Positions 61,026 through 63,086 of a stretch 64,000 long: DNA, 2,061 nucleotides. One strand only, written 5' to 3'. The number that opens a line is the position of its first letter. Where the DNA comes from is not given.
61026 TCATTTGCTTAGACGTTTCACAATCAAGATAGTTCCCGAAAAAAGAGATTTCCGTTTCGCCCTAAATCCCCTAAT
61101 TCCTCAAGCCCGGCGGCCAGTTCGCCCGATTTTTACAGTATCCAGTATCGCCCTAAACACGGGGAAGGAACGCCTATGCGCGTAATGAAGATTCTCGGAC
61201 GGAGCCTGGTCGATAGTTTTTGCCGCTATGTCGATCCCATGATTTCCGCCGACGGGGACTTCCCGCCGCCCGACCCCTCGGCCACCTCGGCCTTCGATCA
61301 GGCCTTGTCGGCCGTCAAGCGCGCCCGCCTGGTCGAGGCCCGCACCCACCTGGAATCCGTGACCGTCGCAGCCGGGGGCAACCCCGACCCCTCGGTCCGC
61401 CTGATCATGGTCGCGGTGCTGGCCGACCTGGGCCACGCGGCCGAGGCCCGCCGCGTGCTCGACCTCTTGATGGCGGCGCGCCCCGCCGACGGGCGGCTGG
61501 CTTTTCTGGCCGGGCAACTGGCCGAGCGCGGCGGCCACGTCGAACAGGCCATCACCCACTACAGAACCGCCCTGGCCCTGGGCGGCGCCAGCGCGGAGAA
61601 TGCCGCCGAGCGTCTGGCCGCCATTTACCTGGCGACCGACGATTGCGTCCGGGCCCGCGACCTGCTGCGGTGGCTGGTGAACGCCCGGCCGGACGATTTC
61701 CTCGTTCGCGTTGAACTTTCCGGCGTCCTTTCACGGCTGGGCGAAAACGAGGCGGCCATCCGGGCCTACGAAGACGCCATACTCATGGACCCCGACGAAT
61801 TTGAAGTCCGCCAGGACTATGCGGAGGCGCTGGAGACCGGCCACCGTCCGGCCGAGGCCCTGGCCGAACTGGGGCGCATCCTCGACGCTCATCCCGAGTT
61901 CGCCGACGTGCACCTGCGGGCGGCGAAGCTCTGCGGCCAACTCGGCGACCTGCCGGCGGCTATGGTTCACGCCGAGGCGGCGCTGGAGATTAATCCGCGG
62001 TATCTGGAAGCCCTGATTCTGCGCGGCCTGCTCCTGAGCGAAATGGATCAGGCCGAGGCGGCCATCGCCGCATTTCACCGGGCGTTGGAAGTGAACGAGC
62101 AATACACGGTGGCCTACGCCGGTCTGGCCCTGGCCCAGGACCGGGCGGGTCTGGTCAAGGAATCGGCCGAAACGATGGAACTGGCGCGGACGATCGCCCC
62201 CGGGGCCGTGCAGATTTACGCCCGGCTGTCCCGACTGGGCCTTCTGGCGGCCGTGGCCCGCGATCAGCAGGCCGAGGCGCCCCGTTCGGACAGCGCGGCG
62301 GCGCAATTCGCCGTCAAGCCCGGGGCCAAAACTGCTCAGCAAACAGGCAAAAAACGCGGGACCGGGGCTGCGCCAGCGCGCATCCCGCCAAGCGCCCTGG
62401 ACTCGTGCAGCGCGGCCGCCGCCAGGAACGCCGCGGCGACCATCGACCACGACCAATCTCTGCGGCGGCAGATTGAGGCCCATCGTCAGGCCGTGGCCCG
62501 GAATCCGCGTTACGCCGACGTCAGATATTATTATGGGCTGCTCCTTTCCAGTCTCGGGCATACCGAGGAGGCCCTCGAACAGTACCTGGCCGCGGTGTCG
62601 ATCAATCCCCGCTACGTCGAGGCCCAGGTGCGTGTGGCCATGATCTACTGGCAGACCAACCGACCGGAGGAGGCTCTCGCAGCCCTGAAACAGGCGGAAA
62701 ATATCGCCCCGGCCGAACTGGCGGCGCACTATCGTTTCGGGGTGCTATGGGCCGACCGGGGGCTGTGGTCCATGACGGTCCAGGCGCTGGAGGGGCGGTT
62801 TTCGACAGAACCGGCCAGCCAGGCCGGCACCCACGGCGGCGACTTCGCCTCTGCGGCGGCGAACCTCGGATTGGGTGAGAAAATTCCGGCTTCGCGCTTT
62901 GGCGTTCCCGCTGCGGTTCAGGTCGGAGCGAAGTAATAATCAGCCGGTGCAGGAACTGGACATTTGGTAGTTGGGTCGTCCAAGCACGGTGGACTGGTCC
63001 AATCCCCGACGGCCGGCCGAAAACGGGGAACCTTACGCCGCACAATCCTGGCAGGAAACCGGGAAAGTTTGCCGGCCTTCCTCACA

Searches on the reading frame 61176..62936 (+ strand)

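Call 46: search_protein_families(library=pfam, proteins=[window:61176-62936:+], max_evalue=0.001)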
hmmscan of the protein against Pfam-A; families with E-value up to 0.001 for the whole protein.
window:61176-62936:+ (586 aa): 17 families
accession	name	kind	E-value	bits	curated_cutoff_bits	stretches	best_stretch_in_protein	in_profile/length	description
PF13181.12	TPR_8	-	9.9e-24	81.9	25.7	0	482-513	2-33/34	Tetratricopeptide repeat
PF14559.12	TPR_19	-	1.5e-23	83.3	25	3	189-247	5-64/68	Tetratricopeptide repeat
PF13428.12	TPR_14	-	7.4e-22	76.1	23.5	1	210-252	2-44/44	Tetratricopeptide repeat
PF07719.23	TPR_2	-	1.4e-20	72.1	27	0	447-479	1-33/34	Tetratricopeptide repeat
PF00515.34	TPR_1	-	1.1e-19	69.7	27.8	0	278-310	2-34/34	Tetratricopeptide repeat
PF13431.12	TPR_17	-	1.9e-18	65.5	24.4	1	438-468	4-34/34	Tetratricopeptide repeat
PF13414.12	TPR_11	-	3.7e-18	65.4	26.8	1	456-493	3-40/42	TPR repeat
PF13432.12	TPR_16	-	1.6e-15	57.7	32.7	1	460-512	10-62/65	Tetratricopeptide repeat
PF14561.12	TPR_20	-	1.4e-10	41.8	25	1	431-490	6-65/90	Tetratricopeptide repeat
PF13371.12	TPR_9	-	1.1e-09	38.6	35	0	257-313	9-65/73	Tetratricopeptide repeat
PF23914.1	TPR_CcmH_CycH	-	1.4e-09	38.4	42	0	170-263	45-141/158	Cytochrome c-type biogenesis protein H TPR domain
PF13424.12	TPR_12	-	4.3e-09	36.9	30.1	0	424-476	18-74/77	Tetratricopeptide repeat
PF13174.12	TPR_6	-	2e-06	28.5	26.3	0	482-507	1-26/33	Tetratricopeptide repeat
PF24575.1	TPR_Slam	-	2.2e-06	28.5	35.2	0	172-228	44-100/104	Surface lipoprotein assembly modifier, N-terminal TPR repeats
PF25064.1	ARM_TT21_5th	-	1.7e-05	25.5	27.8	0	141-220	1-81/117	TT21 fifth ARM repeats domain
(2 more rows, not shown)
